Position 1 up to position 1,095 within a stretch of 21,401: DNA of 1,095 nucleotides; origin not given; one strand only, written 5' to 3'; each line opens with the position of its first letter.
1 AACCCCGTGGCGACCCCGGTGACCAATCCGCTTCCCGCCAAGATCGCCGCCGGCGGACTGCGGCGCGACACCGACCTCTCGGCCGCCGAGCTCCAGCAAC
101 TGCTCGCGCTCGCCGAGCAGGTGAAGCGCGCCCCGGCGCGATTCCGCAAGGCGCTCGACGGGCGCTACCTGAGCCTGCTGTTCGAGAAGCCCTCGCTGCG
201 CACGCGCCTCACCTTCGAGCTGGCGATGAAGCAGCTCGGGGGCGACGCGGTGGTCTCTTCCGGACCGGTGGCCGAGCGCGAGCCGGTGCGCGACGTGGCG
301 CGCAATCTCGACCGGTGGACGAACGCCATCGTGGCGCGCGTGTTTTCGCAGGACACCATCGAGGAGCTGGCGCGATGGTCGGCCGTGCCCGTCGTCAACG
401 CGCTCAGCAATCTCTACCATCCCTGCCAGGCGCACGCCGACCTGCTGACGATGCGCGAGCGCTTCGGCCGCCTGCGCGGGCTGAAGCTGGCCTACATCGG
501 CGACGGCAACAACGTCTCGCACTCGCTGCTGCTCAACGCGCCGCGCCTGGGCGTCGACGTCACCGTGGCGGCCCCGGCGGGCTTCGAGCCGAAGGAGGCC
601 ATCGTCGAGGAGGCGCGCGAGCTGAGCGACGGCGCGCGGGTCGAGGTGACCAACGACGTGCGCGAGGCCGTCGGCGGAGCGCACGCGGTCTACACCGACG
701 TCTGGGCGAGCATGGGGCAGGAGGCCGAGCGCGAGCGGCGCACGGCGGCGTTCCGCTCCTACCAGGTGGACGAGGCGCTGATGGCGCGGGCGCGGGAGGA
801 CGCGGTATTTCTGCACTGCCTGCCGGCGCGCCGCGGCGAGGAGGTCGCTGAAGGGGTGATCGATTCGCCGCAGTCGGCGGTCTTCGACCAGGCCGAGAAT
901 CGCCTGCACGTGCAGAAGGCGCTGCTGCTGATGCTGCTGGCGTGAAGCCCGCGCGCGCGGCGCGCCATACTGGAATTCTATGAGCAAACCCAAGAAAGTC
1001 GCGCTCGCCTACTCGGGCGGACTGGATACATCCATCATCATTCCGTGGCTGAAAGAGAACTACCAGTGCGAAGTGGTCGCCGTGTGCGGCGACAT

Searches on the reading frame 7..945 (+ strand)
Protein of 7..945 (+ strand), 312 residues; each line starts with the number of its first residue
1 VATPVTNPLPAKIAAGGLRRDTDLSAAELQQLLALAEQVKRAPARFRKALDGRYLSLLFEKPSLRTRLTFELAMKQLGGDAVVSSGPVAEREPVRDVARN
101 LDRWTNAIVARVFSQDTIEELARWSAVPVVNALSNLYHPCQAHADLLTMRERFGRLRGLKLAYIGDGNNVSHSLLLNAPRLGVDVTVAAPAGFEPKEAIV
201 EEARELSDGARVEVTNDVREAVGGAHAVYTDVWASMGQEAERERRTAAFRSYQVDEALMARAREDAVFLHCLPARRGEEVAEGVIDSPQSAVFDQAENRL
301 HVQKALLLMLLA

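Call 19: search_protein_families(library=pfam, proteins=[window:7-945:+], max_evalue=0.001)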
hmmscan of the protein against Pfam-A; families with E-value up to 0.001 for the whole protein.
window:7-945:+ (312 aa): 2 families
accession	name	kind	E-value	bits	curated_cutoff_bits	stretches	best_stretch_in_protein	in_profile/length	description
PF00185.30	OTCace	-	3.3e-58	196.6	29.4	1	158-309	2-156/157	Aspartate/ornithine carbamoyltransferase, Asp/Orn binding domain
PF02729.26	OTCace_N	-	2.3e-39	135.3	29.9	1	22-151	7-148/148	Aspartate/ornithine carbamoyltransferase, carbamoyl-P binding domain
